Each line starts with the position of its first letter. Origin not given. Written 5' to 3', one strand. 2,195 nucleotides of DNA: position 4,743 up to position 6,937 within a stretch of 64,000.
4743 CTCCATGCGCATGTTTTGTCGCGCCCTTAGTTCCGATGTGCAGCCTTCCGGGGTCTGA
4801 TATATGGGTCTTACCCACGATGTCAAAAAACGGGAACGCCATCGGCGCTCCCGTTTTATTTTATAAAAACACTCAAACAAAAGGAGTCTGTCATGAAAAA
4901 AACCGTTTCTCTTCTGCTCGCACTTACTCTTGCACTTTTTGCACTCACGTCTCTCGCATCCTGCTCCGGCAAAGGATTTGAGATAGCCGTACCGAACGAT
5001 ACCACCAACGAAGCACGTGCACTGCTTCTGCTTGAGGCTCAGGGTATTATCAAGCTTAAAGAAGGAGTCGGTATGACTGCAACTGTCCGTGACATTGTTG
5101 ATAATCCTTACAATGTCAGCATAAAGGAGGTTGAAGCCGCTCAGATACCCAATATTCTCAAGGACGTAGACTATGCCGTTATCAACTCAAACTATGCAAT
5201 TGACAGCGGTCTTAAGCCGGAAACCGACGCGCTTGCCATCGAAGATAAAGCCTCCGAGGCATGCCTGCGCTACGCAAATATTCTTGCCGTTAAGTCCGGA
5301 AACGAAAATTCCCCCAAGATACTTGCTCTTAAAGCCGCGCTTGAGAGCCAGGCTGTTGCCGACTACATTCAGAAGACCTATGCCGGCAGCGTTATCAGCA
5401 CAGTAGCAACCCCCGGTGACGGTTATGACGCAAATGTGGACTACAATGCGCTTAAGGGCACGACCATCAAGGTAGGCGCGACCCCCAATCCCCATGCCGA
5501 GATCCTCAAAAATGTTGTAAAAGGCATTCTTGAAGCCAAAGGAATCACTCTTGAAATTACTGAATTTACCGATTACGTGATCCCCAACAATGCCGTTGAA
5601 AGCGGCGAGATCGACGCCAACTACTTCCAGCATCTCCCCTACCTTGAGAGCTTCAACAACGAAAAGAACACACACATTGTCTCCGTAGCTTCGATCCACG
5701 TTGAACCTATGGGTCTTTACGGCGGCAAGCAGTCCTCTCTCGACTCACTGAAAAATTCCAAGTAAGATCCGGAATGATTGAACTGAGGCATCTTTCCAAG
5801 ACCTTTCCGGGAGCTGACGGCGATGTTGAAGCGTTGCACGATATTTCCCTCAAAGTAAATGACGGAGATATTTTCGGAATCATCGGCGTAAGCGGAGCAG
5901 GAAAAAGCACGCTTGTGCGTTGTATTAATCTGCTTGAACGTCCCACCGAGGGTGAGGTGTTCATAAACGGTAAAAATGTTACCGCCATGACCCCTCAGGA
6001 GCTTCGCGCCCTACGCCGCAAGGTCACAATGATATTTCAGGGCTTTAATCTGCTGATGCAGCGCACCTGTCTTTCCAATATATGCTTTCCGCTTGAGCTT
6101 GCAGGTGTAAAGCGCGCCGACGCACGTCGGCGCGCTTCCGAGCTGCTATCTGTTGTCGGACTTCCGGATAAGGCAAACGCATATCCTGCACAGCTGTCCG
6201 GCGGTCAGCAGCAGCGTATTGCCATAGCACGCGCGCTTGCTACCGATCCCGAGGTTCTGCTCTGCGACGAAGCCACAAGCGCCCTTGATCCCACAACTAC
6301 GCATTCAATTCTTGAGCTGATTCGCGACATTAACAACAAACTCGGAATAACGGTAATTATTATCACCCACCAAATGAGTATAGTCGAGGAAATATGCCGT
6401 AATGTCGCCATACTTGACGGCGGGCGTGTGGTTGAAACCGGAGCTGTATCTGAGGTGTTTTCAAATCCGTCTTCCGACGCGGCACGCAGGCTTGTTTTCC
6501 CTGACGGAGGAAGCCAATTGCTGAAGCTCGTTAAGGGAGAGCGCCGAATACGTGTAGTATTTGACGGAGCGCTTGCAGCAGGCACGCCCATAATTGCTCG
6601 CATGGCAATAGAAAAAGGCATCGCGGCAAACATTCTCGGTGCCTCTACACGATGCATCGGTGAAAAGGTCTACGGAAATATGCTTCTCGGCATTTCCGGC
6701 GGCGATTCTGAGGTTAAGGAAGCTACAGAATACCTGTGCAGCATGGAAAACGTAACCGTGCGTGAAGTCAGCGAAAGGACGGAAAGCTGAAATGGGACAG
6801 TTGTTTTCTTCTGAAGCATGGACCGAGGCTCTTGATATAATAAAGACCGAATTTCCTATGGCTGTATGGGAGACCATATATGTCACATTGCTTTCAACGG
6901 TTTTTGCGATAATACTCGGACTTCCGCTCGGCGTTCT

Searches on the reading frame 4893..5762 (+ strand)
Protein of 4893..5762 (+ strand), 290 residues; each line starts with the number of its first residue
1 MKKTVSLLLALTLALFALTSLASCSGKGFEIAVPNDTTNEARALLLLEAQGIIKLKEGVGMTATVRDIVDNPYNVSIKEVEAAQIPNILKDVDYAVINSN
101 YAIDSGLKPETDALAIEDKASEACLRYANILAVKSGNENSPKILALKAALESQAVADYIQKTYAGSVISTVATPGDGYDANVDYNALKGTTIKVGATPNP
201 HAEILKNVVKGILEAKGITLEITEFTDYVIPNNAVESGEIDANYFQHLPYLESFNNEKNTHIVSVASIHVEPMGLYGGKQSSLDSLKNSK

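Call 7: find_related_loci(query=window:4893-5762:+, collection=genome_contigs, flank=3000)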
Query window:4893-5762:+ (290 aa) in genome_contigs; peptide patterns used: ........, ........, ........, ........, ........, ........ (x = any residue, [..] = any of these).
201 stretches matched a pattern; 123 encode a relative of the query (tblastn E <= 1e-3); the best 80 are kept; 80 distinct loci.
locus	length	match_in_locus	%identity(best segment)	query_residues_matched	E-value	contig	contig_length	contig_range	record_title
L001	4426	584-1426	67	1-286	2e-122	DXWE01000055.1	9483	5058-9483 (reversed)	MAG TPA_asm: Oscillospiraceae bacterium isolate HRGM_Genome_3507 HRGM_Genome_3507_55, whole genome shotgun sequence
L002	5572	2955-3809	64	1-287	9e-118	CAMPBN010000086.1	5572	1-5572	MAG: uncultured Firmicutes bacterium isolate SRR873610_bin.111_metaWRAP_v1.3_MAG genome assembly, contig: NODE_40736_len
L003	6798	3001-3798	67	19-290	4e-115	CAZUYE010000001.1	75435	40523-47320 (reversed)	MAG TPA_asm: uncultured Oscillospiraceae bacterium isolate SRP350583_co2_418 genome assembly, contig: NODE_340_length_75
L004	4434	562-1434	64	1-289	4e-115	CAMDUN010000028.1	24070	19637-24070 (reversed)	MAG: uncultured Clostridia bacterium isolate SRR17382094_bin.40_metaWRAP_v1.3_MAG genome assembly, contig: ERZ10544646.1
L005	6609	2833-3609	68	23-286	6e-115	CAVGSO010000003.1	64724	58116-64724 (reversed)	Firmicutes bacterium CAG:341 isolate H07648-L1_cleanbin_000007 genome assembly, contig: Spades_H07648-L1_contig_144, who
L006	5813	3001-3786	67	24-287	1e-114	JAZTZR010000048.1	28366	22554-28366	MAG: Vescimonas sp. isolate T1900045323_YK20190012.MAGScoT_cleanbin_000062 SGB_6397_k141_20951, whole genome shotgun seq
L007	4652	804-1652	62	1-290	8e-115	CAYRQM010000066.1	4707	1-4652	MAG TPA_asm: uncultured Christensenella sp. isolate SRP192927_co9_293 genome assembly, contig: NODE_21594_length_4707_co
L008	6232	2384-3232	63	1-289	2e-114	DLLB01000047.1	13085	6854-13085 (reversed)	MAG TPA_asm: Clostridiales bacterium UBA7573 UBA7573_contig_443, whole genome shotgun sequence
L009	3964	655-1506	64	1-287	1e-115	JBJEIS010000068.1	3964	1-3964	MAG: Acutalibacteraceae bacterium isolate PUUB41_bin.036 NODE_22663_length_3964_cov_5.834229, whole genome shotgun seque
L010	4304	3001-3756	69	30-286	3e-113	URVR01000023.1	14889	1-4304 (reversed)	uncultured Clostridiales bacterium isolate UMGS1392 genome assembly, contig: NODE_1063_length_14889_cov_5.564918, whole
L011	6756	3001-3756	68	30-286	9e-112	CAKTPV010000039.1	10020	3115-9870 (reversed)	MAG: uncultured Oscillospiraceae bacterium isolate REFINED_METABAT215_TOP10_CONTIGS_1500_ASSEMBLY_K77_MERGED__Hadza_MoBi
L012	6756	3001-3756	68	30-286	1e-111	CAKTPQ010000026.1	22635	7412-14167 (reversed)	MAG: uncultured Oscillospiraceae bacterium isolate REFINED_METABAT215_TOP10_CONTIGS_1500_ASSEMBLY_K77_MERGED__Hadza_MoBi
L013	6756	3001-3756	68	30-286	1e-111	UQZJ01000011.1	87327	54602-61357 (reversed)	uncultured Clostridiales bacterium isolate UMGS785 genome assembly, contig: NODE_121_length_87327_cov_7.955335, whole ge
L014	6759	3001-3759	68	29-286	2e-111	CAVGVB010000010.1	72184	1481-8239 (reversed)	bacterium isolate G02622-L1_cleanbin_000004 genome assembly, contig: Spades_G02622-L1_contig_58, whole genome shotgun se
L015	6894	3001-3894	59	1-287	8e-109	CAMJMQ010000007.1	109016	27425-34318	MAG: uncultured Clostridia bacterium isolate SRR12081300_bin.86_metaWRAP_v1.3_MAG genome assembly, contig: ERZ12289770.2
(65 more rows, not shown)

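Call 8: search_protein_families(library=pfam, proteins=[window:4893-5762:+])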
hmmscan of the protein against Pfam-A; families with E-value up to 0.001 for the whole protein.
window:4893-5762:+ (290 aa): 2 families
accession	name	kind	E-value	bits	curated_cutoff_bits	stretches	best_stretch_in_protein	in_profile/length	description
PF03180.19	Lipoprotein_9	-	3.3e-83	278.9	27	2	27-169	96-234/236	NlpA lipoprotein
PF04069.17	OpuAC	-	7.2e-06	26.2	21.2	1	191-250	2-61/257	Substrate binding domain of ABC-type glycine betaine transport system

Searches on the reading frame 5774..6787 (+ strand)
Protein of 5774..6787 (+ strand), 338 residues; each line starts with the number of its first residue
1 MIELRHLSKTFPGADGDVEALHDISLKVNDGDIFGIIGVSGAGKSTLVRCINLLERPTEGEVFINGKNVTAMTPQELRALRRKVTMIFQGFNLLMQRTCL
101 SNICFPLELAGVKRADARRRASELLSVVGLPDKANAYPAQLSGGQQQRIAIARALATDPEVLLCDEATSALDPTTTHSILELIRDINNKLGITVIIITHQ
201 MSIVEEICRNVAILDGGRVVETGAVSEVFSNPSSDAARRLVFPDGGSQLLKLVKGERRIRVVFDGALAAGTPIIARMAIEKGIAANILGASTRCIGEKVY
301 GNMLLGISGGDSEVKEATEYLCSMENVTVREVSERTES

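Call 8: search_protein_families(library=pfam, proteins=[window:5774-6787:+])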
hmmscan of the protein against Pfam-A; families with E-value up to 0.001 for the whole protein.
window:5774-6787:+ (338 aa): 6 families
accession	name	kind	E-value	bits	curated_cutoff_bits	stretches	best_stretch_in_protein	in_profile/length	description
PF00005.33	ABC_tran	-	1.8e-35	123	25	1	21-169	1-137/137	ABC transporter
PF09383.16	NIL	-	6.6e-14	52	24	1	257-329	1-71/73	NIL domain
PF13304.12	AAA_21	-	4.6e-11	43.8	27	1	132-204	229-303/304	AAA domain, putative AbiEii toxin, Type IV TA system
PF02463.25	SMC_N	-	2.8e-07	30.6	40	1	59-213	108-211/220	RecF/RecN/SMC N terminal domain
PF13401.12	AAA_22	-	2.1e-05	25.3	27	1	36-198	10-122/130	AAA domain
PF13191.12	AAA_16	-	0.00026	22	32.6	1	11-82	2-64/167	AAA ATPase domain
